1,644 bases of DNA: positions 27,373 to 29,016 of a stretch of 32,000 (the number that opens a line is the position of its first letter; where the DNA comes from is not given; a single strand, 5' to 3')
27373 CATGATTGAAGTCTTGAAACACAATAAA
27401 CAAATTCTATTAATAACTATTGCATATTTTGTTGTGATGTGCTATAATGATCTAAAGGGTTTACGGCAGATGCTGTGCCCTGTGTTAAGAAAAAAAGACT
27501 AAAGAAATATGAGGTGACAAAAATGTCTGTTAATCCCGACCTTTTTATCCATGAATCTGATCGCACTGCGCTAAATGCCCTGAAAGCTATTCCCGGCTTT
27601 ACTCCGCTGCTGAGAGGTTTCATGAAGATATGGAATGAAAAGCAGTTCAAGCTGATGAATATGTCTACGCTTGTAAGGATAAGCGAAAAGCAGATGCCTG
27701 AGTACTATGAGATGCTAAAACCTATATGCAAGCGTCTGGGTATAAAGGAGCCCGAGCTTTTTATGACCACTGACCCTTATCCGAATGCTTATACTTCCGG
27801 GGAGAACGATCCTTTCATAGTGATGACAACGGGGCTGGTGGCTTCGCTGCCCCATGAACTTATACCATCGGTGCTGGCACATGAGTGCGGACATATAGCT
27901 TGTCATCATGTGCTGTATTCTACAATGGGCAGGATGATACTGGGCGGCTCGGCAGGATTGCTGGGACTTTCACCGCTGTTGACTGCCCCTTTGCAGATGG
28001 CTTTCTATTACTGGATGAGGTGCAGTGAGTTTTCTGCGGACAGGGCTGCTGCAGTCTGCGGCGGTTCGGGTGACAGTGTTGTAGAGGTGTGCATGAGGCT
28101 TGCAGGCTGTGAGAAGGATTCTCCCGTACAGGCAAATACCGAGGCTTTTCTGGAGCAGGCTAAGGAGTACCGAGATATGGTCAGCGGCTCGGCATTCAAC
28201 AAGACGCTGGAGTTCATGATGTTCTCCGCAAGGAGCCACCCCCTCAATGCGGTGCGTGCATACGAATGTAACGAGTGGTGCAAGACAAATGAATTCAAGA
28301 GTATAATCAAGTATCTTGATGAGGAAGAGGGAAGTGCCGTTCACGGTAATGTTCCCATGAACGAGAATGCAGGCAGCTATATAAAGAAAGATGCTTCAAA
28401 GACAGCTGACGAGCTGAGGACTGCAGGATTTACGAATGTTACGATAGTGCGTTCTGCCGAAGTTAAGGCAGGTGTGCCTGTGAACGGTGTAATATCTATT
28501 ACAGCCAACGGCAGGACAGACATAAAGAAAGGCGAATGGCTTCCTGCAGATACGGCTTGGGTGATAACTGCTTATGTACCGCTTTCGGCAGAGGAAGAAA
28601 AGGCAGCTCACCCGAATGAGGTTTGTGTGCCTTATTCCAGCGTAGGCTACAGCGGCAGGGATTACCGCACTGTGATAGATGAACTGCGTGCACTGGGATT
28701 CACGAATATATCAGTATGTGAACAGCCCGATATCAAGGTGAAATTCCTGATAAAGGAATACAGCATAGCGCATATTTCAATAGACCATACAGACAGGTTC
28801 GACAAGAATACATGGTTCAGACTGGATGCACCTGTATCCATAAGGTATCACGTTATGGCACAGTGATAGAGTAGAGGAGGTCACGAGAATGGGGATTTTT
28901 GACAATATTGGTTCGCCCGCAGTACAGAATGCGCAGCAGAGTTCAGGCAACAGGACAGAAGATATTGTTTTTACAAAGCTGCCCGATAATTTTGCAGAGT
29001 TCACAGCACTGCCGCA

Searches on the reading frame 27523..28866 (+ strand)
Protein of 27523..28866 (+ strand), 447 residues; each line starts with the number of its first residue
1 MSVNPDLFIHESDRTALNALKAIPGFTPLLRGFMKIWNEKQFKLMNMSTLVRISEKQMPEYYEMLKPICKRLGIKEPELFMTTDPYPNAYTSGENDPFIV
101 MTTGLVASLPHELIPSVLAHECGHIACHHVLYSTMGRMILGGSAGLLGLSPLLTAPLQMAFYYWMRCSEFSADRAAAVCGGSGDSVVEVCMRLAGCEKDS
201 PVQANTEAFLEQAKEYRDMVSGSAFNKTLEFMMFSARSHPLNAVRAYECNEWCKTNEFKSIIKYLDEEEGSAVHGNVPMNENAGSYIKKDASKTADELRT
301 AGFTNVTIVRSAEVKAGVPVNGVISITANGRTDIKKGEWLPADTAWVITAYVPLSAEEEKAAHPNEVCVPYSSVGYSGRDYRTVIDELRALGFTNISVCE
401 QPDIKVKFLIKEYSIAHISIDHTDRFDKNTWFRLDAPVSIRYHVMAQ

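Call 36: search_protein_families(library=pfam, proteins=[window:27523-28866:+])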
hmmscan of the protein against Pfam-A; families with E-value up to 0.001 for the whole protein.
window:27523-28866:+ (447 aa): 1 family
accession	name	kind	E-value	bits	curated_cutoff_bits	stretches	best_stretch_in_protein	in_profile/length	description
PF01435.24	Peptidase_M48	-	4.4e-15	56.4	20.3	1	63-250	9-183/186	Peptidase family M48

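Call 37: find_homologous_proteins(query=window:27523-28866:+, max_evalue=1e-40)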
Query window:27523-28866:+ (447 aa): 1526 proteins with E <= 1e-40 among 8000 candidates; the best 120 are listed.
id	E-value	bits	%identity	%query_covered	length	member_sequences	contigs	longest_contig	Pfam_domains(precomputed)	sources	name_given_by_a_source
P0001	1.6e-276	935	89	100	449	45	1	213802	PF01435.25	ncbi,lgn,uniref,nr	ncbi:M48 family metallopeptidase [Ruminococcus albus]|uniref:Zn-dependent protease with chaperone fu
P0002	2.7e-273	925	89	100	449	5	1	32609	PF01435.25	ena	-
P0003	5.4e-225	765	72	100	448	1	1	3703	PF01435.25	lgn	-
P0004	3.2e-222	756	70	100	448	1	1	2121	PF01435.25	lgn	-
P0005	2.8e-218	743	70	100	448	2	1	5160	PF01435.25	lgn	-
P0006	2.4e-217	740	70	100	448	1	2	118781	PF01435.25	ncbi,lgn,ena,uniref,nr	ncbi:M48 family metallopeptidase [Ruminococcus sp.]|uniref:M48 family metallopeptidase n=1 Tax=Rumin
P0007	3.1e-217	740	69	100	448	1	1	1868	PF01435.25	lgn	-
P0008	2.6e-216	737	70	100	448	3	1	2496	PF01435.25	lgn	-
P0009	6.0e-213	726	68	100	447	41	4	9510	PF01435.25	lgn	-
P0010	6.8e-209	712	68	100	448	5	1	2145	PF01435.25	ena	-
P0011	4.3e-197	673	63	100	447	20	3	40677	PF01435.25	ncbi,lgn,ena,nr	ncbi:MAG: M48 family metallopeptidase [Ruminococcus sp.]|nr:M48 family metallopeptidase [Ruminococcu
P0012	1.8e-167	576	70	78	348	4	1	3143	PF01435.25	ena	-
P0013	1.7e-166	573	55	99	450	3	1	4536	PF01435.25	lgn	-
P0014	5.9e-166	571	56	100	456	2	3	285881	PF01435.25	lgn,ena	-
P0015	3.0e-164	565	54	100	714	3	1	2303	PF01435.25,PF00300.28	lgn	-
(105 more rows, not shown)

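Call 38: find_encoding_contigs(protein=P0001, flank=3000, max_places=3)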
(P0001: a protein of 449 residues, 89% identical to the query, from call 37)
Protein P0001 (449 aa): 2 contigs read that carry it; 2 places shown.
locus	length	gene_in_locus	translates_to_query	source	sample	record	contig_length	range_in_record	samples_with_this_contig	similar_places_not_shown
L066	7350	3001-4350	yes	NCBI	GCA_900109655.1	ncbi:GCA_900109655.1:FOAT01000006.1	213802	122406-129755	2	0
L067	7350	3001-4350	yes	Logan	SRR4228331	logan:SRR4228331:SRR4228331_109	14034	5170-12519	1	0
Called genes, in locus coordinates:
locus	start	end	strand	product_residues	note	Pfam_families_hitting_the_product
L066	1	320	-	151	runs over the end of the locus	PF13581:HATPase_c_2, PF02518:HATPase_c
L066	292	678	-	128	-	PF01740:STAS, PF13466:STAS_2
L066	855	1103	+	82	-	PF11007:CotJA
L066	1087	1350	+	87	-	PF12652:CotJB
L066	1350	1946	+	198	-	PF05067:Mn_catalase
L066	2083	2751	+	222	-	PF02517:Rce1-like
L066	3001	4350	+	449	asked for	PF01435:Peptidase_M48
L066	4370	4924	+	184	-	PF22043:DUF6935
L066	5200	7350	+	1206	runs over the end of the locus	PF16927:HisKA_7TM, PF00512:HisKA, PF02518:HATPase_c, PF00072:Response_reg, PF01966:HD, PF08668:HDOD (weak), PF13487:HD_5, PF01627:Hpt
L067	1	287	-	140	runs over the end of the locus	PF13581:HATPase_c_2, PF02518:HATPase_c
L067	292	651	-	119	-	PF01740:STAS, PF13466:STAS_2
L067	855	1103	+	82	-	PF11007:CotJA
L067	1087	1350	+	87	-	PF12652:CotJB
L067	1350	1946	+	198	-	PF05067:Mn_catalase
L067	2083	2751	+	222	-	PF02517:Rce1-like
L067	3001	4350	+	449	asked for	PF01435:Peptidase_M48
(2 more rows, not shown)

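Call 40: find_encoding_contigs(protein=P0011, flank=3000, max_places=3)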
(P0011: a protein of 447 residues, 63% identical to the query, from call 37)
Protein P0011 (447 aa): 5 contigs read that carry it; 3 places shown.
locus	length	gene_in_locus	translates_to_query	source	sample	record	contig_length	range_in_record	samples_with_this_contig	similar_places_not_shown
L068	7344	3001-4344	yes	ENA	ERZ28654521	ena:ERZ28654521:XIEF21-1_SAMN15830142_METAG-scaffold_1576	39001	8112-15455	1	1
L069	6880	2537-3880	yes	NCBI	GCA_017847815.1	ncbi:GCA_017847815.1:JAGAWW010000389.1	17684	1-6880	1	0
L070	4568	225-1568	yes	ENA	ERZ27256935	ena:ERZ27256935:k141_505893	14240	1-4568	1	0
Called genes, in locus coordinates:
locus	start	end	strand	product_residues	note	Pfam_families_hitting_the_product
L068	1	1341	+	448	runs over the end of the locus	PF00285:Citrate_synt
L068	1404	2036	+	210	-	-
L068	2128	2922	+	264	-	PF00588:SpoU_methylase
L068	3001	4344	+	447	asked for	PF01435:Peptidase_M48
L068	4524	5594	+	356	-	PF02386:TrkH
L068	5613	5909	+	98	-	PF02386:TrkH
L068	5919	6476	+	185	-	-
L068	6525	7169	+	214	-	PF02254:TrkA_N, PF02080:TrkA_C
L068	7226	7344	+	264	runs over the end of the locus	PF08282:Hydrolase_3, PF12710:HAD (faint), PF00702:Hydrolase (weak), PF05116:S6PP (weak)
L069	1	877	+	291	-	PF00285:Citrate_synt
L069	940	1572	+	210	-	-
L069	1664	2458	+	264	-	PF00588:SpoU_methylase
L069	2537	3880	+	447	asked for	PF01435:Peptidase_M48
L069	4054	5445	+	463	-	PF02386:TrkH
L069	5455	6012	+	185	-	-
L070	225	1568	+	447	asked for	PF01435:Peptidase_M48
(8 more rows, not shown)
